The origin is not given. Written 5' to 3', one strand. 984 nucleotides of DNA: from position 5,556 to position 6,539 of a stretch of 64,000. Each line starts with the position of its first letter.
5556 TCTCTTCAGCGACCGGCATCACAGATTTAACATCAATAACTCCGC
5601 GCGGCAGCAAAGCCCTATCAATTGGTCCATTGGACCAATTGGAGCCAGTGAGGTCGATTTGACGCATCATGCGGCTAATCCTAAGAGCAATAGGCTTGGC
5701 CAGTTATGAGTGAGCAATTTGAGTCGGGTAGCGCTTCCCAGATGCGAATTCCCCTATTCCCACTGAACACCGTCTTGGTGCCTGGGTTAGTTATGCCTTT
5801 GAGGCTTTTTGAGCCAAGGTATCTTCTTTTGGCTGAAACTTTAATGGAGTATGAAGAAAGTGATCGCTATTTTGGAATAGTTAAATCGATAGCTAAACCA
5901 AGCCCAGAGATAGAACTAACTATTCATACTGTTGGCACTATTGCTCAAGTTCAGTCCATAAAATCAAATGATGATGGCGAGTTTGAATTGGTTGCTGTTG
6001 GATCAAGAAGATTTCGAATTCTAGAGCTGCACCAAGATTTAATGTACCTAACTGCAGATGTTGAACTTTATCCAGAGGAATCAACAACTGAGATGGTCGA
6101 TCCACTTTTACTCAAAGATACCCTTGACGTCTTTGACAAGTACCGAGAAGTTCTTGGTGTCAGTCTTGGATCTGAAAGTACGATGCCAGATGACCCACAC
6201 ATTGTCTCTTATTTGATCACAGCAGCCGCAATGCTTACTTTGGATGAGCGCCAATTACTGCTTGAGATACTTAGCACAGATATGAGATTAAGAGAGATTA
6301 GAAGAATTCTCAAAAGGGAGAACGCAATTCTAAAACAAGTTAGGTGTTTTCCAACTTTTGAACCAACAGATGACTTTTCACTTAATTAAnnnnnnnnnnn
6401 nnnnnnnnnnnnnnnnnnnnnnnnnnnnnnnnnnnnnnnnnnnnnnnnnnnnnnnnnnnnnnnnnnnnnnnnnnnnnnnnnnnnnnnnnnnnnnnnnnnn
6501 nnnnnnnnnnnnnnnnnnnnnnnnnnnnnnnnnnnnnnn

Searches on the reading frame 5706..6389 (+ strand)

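Call 21: search_protein_families(library=pfam, proteins=[window:5706-6389:+], max_evalue=0.001)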
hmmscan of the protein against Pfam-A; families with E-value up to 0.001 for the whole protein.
window:5706-6389:+ (227 aa): 1 family
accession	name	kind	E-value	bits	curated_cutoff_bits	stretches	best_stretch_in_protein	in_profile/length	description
PF02190.22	LON_substr_bdg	-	9.7e-32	110.9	28.7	1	15-204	2-200/200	ATP-dependent protease La (LON) substrate-binding domain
